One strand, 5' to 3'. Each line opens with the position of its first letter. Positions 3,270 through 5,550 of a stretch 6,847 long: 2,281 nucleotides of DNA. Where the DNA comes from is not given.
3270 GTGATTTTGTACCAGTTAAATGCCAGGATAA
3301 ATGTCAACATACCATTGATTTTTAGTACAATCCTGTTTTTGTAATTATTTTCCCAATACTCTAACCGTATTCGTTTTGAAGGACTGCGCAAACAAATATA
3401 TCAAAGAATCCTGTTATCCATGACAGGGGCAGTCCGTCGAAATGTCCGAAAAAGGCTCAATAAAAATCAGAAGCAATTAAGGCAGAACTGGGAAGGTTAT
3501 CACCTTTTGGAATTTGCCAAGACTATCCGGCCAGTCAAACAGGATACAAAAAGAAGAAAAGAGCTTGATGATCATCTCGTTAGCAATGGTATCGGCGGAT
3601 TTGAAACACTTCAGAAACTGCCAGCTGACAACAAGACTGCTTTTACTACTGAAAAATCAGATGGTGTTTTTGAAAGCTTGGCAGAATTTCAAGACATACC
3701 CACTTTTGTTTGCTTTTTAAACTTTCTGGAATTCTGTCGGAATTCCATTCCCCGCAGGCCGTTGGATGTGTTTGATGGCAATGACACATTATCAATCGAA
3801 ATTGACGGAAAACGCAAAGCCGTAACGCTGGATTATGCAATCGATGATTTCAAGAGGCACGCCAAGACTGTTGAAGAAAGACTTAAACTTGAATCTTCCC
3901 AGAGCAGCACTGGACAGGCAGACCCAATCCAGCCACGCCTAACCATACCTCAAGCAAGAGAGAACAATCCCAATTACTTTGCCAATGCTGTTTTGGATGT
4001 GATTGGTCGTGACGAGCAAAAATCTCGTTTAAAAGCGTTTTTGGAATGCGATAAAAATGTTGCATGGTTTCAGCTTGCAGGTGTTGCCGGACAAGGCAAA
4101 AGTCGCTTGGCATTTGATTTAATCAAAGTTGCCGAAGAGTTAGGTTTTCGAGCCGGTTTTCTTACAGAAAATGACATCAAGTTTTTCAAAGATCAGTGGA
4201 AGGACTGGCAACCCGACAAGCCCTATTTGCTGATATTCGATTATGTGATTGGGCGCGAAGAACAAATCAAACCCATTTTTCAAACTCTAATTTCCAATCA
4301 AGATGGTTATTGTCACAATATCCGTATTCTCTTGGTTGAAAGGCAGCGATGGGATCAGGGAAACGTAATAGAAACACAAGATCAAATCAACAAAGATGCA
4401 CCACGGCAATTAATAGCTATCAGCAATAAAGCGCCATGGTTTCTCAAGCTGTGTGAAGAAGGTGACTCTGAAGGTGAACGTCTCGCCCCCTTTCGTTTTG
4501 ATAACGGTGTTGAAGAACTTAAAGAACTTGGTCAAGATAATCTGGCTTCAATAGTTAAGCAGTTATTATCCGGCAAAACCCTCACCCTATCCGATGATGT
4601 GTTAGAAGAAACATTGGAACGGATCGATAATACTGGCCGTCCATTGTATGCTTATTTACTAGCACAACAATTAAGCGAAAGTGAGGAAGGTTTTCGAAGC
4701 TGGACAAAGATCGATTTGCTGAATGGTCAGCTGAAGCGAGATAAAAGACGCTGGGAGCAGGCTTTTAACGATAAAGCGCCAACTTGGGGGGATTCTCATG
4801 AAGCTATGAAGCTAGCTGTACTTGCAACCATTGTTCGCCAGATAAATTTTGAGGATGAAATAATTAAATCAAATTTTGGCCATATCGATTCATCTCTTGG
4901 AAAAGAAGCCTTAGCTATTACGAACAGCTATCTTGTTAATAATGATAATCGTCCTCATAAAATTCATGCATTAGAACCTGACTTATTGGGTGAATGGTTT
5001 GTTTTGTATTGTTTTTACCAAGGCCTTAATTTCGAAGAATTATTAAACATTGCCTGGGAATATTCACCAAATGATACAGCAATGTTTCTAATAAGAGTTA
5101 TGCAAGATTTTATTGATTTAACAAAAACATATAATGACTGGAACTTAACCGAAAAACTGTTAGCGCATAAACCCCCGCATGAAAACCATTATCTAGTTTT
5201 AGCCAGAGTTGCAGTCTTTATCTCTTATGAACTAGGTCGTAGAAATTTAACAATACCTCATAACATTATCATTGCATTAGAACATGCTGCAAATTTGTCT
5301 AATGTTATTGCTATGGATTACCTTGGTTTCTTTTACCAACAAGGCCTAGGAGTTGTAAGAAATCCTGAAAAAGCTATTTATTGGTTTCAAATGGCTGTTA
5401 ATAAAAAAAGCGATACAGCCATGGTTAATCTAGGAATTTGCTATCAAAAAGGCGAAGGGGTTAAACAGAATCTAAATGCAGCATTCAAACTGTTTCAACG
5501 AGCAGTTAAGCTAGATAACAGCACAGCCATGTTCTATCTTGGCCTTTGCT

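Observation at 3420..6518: NLR/Avs-like STAND NTPase that uses a Sel1-repeat array as its putative sensor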

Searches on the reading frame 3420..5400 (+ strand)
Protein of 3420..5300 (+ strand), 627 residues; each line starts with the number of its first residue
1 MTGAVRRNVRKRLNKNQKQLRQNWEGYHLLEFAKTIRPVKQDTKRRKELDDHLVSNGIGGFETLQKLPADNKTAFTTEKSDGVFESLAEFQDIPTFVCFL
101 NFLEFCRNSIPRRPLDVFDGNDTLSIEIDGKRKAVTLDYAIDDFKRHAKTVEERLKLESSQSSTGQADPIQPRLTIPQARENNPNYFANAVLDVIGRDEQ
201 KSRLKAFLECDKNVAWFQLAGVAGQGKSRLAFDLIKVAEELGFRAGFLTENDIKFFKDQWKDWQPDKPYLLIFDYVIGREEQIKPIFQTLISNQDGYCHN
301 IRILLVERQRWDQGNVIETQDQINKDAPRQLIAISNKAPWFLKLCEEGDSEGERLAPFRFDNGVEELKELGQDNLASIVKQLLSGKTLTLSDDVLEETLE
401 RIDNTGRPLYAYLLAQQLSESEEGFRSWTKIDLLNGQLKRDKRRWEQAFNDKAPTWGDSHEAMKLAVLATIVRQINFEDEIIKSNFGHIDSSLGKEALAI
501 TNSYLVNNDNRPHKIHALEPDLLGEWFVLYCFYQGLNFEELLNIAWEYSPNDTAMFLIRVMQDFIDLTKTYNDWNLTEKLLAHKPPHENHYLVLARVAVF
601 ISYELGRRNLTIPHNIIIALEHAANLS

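Call 6: search_solved_structures(query=window:3420-5400:+, max_evalue=10, show_alignments=2)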
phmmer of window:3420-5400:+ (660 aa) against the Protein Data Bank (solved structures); distinct sequences matched with E-value up to 10: 16.
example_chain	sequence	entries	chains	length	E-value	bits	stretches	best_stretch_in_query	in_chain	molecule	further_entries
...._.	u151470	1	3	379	7.8e-10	41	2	621-659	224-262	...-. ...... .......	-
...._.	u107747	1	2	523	1.3e-08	37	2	617-659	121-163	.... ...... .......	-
6ur7_A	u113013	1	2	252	2.5e-08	36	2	622-659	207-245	Sel1 repeat family protein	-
6deh_A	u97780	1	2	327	4.2e-07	32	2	631-659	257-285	TPR repeat protein, protein-protein interaction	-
6onw_A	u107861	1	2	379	5e-07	31.7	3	601-659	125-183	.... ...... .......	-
6ork_A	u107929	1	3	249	8.3e-07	31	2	626-659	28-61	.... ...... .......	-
4bwr_A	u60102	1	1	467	0.00039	22.2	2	622-658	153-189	PROTEIN CORRESPONDING TO LOCUS C5321 FROM CFT073 E.COLI STRAIN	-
7mcd_A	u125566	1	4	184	0.016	16.9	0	309-375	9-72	AI-designed TIM-barrel F15C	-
5b26_A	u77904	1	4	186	0.31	12.6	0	621-659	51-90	Protein sel-1 homolog 1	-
8ket_C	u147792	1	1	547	0.53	11.8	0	621-659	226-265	Protein sel-1 homolog 1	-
9uav_C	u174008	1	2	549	0.55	11.8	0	621-659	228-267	Protein sel-1 homolog 1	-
6orc_A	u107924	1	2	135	0.86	11.1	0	621-659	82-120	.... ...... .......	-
6ok0_A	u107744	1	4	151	1.2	10.6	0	634-659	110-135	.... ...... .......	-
2chg_A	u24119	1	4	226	1.8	10.1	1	190-247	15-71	REPLICATION FACTOR C SMALL SUBUNIT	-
8kes_D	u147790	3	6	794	2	9.9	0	622-659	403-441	Protein sel-1 homolog 1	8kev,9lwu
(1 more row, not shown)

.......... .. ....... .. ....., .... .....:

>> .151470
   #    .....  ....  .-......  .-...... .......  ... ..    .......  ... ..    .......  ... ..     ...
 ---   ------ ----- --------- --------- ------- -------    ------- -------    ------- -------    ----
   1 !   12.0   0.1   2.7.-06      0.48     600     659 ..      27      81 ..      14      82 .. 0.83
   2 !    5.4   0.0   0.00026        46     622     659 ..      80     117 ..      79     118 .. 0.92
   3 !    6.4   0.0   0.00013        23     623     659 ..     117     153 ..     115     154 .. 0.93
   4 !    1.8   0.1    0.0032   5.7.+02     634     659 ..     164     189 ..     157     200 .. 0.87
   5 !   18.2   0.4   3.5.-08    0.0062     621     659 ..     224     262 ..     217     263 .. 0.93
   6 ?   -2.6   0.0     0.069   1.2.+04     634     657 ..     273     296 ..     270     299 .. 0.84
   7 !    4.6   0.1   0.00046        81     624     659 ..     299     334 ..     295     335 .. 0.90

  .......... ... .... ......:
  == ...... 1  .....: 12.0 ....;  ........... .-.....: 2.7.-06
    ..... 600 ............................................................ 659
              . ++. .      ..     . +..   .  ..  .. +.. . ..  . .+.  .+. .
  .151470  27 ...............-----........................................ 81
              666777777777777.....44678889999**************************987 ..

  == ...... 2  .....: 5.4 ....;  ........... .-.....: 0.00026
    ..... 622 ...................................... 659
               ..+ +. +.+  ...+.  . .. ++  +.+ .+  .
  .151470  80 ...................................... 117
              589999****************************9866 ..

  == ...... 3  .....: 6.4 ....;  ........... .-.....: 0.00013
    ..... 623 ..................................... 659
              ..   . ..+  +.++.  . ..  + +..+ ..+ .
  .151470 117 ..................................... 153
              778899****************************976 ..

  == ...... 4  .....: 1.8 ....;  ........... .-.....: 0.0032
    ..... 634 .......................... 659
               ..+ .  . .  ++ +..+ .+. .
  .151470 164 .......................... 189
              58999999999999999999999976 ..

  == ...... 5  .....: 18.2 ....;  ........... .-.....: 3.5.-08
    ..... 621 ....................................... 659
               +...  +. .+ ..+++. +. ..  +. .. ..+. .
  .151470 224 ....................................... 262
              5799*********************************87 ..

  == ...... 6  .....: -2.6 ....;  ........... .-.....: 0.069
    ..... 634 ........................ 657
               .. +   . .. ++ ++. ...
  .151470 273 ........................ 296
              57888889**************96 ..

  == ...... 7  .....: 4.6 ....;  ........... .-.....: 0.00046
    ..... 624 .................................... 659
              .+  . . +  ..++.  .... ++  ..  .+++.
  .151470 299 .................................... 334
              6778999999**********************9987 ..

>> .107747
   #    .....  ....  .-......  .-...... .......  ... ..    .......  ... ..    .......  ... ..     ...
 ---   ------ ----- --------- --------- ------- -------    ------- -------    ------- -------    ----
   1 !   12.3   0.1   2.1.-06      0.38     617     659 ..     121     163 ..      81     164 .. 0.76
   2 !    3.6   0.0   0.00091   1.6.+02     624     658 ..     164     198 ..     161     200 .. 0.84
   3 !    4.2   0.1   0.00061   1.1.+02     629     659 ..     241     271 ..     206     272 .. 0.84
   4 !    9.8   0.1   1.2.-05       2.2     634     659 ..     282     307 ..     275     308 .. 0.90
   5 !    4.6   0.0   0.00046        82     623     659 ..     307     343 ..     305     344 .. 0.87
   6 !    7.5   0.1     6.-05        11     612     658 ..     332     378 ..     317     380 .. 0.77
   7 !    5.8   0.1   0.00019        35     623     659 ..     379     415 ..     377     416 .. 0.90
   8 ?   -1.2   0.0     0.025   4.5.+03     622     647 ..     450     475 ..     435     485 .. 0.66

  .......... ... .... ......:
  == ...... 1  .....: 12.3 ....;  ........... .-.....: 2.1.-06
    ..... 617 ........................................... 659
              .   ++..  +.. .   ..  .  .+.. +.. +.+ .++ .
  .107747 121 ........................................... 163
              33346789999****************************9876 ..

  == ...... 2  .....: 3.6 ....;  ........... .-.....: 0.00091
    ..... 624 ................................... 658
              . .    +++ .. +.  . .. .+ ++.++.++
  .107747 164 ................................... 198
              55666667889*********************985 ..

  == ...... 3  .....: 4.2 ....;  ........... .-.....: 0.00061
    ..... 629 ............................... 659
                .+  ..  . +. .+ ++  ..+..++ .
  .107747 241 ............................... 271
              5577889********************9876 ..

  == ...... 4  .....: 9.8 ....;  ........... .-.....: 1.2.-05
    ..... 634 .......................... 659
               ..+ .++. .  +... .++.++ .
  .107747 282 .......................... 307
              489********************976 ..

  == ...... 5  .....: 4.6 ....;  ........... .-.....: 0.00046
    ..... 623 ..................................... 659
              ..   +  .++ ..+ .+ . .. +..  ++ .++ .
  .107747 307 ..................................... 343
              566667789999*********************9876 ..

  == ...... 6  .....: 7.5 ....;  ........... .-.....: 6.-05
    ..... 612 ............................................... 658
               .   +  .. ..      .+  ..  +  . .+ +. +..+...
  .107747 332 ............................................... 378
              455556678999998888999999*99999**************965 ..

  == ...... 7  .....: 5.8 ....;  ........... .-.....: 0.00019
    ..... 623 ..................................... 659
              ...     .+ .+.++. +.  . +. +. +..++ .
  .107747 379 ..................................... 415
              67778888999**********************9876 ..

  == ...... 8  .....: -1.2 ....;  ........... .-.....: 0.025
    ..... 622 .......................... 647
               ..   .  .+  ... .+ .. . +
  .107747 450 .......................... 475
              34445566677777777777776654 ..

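Call 9: find_homologous_proteins(query=window:3420-5300:+, max_evalue=0.001)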
Query window:3420-5300:+ (627 aa): 83 proteins with E <= 0.001 among 8000 candidates.
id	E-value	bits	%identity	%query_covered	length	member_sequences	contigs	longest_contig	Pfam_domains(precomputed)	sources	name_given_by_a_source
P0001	0.0e+0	1437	100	100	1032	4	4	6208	PF13176.13,PF13432.13,PF08238.19,PF13174.13,PF20308.5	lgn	-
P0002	0.0e+0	1261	89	100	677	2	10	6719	PF08238.19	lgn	-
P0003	0.0e+0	1011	72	100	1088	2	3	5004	PF08238.19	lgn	-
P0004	8.8e-282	954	68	100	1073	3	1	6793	PF13414.13,PF00515.35,PF13424.13,PF13176.13,PF13432.13,PF08238.19,PF07719.24,PF13174.13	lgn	-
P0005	1.4e-267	907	66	100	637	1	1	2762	-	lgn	-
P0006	3.6e-247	840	63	100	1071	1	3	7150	PF08238.19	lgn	-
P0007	2.2e-225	768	59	97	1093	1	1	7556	PF08238.19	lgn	-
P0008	5.9e-224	763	57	100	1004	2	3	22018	PF08238.19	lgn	-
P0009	1.9e-220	752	59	96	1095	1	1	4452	PF08238.19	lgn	-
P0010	2.8e-210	718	57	96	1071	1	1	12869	PF08238.19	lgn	-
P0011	2.8e-188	645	51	97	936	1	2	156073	PF13414.13,PF00515.35,PF04212.25,PF13424.13,PF13176.13,PF13432.13,PF08238.19,PF07719.24,PF13174.13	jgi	jgi:Sel1 repeat-containing protein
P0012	1.3e-174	600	58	78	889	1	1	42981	PF14559.13,PF13431.13,PF13424.13,PF13176.13,PF13432.13,PF08238.19,PF13174.13,PF20308.5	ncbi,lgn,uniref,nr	ncbi:tetratricopeptide repeat protein [Nitrosomonas sp. Nm166]|uniref:tetratricopeptide repeat prote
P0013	9.6e-157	541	46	97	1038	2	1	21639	PF13424.13,PF13176.13,PF13432.13,PF08238.19,PF20720.4,PF13174.13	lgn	-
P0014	3.4e-153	530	43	100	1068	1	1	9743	PF08238.19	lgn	-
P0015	9.3e-148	512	58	69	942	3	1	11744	PF04212.25,PF13176.13,PF13432.13,PF08238.19,PF07719.24,PF13174.13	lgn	-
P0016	5.0e-126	440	43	89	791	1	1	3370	PF08238.19,PF25199.2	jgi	jgi:hypothetical protein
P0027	1.4e-80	290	38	73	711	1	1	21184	PF20720.4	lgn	-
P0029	4.0e-79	285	36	72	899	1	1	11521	PF08238.19,PF25199.2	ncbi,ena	-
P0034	3.2e-76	275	39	63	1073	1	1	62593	PF23310.2,PF08238.19,PF25199.2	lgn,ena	-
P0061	6.4e-61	225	33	73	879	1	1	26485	PF08238.19,PF13191.13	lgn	-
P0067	2.4e-55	206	31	73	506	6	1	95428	PF13191.13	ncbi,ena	-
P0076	1.3e-47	181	32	75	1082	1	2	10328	PF08238.19,PF13174.13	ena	-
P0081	9.9e-9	52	27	66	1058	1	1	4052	PF13289.13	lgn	-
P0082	8.7e-8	49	26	59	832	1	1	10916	PF25199.2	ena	-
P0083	1.9e-5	42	25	54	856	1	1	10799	-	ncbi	ncbi:MAG: hypothetical protein ACFCU3_03645, partial [Verrucomicrobiales bacterium]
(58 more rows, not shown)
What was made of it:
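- Sources name relatives 'tetratricopeptide repeat protein' or 'SEL1-like repeat protein' (call 9).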

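Call 18: find_encoding_contigs(protein=P0001, flank=10000, max_places=6)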
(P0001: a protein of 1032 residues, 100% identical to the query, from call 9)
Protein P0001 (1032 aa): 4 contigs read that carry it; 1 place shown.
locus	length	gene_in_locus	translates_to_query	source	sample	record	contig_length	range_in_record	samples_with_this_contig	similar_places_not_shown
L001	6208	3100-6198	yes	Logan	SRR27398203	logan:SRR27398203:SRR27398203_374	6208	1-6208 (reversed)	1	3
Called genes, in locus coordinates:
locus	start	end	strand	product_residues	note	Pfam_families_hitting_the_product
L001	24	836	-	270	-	-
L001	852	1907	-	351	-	-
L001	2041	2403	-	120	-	-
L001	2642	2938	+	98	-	-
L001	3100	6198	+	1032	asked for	PF13176:TPR_7 (faint), PF08238:Sel1, PF13174:TPR_6 (faint), PF13432:TPR_16 (faint), PF08238:Sel1, PF20308:TPR-S (faint), PF08238:Sel1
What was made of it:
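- The truncated protein recurs on 4 contigs (calls 9, 18).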

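Call 19: find_encoding_contigs(protein=P0008, flank=10000, max_places=2)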
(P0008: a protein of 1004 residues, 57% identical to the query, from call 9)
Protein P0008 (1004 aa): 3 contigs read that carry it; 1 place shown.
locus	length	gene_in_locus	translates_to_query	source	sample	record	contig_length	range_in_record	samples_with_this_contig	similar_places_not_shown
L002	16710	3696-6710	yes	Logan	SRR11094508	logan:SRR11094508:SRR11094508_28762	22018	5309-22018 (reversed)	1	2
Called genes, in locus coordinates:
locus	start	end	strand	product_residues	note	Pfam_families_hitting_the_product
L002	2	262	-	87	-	?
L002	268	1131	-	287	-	-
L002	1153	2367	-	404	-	PF17100:NACHT_N (faint)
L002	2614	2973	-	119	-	-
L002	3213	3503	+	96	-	-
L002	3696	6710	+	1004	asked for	PF08238:Sel1 (faint)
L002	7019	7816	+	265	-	-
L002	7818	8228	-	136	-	-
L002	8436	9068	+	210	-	PF00239:Resolvase, PF13565:HTH_32 (weak), PF02796:HTH_7 (weak)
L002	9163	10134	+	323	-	-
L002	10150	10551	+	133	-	-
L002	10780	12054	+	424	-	PF14236:DruA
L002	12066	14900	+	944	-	-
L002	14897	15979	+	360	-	-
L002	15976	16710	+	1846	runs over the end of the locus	PF00270:DEAD, PF27116:YjiV_N, PF00271:Helicase_C (weak), PF09369:MZB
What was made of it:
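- DruA and a DEAD/MZB helicase lie beside L002 (call 19).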

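Call 20: find_encoding_contigs(protein=P0011, flank=10000, max_places=2)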
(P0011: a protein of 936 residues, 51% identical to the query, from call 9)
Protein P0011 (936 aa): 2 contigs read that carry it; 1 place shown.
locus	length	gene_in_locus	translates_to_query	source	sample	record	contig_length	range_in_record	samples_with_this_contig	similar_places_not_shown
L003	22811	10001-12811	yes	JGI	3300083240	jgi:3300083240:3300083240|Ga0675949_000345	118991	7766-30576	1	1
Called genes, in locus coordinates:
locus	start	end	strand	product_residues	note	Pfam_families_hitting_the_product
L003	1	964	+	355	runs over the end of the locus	PF00015:MCPsignal, PF02743:dCache_1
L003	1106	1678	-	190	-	PF00239:Resolvase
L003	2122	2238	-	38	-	-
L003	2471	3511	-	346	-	-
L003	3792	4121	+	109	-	-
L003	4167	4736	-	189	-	-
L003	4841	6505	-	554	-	PF02534:T4SS-DNA_transf, PF10412:TrwB_AAD_bind, PF12696:TraG-D_C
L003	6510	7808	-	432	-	-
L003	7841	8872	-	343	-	-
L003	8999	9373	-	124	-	-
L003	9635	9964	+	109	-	-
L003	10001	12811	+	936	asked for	PF04212:MIT (faint), PF13176:TPR_7 (faint), PF07719:TPR_2 (faint), PF08238:Sel1, PF13174:TPR_6 (faint), PF00515:TPR_1 (faint), PF13414:TPR_11 (faint), PF08238:Sel1, +2 more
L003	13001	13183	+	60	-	-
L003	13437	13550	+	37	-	-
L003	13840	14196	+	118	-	-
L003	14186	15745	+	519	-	PF00239:Resolvase, PF07508:Recombinase (weak), PF13408:Zn_ribbon_recom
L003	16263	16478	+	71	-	PF09720:Unstab_antitox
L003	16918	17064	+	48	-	-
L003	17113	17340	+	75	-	-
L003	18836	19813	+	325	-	PF13489:Methyltransf_23, PF13847:Methyltransf_31 (faint), PF08241:Methyltransf_11, PF08242:Methyltransf_12 (faint)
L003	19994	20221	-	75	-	-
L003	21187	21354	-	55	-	-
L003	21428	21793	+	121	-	-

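Call 25: search_protein_families(library=pfam, proteins=[L002:268-1131:-, L002:1153-2367:-, L003:6510-7820:-, L003:9635-9964:+, L002:7019-7816:+, L003:4167-4736:-], max_evalue=1)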
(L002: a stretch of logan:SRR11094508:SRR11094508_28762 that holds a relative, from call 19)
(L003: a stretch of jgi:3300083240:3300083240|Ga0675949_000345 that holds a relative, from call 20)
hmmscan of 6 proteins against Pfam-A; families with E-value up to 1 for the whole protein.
L002:268-1131:- (287 aa): 0 families

L002:1153-2367:- (404 aa): 15 families
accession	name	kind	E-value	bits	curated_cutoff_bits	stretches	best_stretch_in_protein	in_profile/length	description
PF17100.10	NACHT_N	-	9.3e-06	26.1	30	1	46-116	48-118/220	N-terminal domain of NWD NACHT-NTPase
PF03792.18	PBC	-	0.00099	19.4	25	1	285-340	81-136/181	PBC domain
PF19443.4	DAHL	-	0.017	15.3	38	1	257-340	24-101/221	DAHL domain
PF06160.17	EzrA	-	0.031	13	39.6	1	275-335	103-166/557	Septation ring formation regulator, EzrA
PF12725.13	DUF3810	-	0.041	13.7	28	1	188-327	30-150/311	Protein of unknown function (DUF3810)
PF14362.11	DUF4407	-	0.053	13.2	31.3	1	261-335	96-164/297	Domain of unknown function (DUF4407)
PF01031.25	Dynamin_M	-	0.097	12.3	28.5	1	272-332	69-129/287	Dynamin central region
PF23864.1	DUF7222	-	0.11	13.2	27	1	264-320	37-90/108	Domain of unknown function (DUF7222)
PF15294.11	Leu_zip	-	0.13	12.2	28.2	1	273-330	187-244/275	Leucine zipper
PF09769.14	ApoO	-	0.14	12.5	31.4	1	297-341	20-66/131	Apolipoprotein O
PF24564.1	DUF7605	-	0.18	12.2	27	1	262-344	53-135/183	Domain of unknown function (DUF7605)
PF06013.18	WXG100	-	0.19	12.4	27.3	0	295-331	48-84/86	Proteins of 100 residues with WXG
PF07303.18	Occludin_ELL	-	0.21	12.8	31.2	0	265-319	18-71/101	Occludin homology domain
PF18647.6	Fungal_lectin_2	-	0.21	12.5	26.5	1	268-338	7-77/102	Alpha-galactosyl-binding fungal lectin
PF06810.17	Phage_scaffold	-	0.34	11.3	35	1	276-334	34-92/170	Phage capsid assembly scaffolding protein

L003:6510-7820:- (436 aa): 0 families

L003:9635-9964:+ (109 aa): 0 families

L002:7019-7816:+ (265 aa): 4 families
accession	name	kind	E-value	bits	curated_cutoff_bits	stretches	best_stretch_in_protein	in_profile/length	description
PF24654.2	CEP76_N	-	0.0027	18.4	27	1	191-224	20-57/60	CEP76 N-terminal domain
PF07526.16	POX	-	0.017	16.1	27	1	57-113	48-104/134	Associated with HOX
PF22718.1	SNaCT13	-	0.097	13.3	27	0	46-109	57-120/158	Short NACHT-associated C-Terminal domain, family 13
PF23362.1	DHX37_C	-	0.17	12.2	27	1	147-188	28-71/80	DEAH helicase DHX37 C-terminal domain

L003:4167-4736:- (189 aa): 0 families
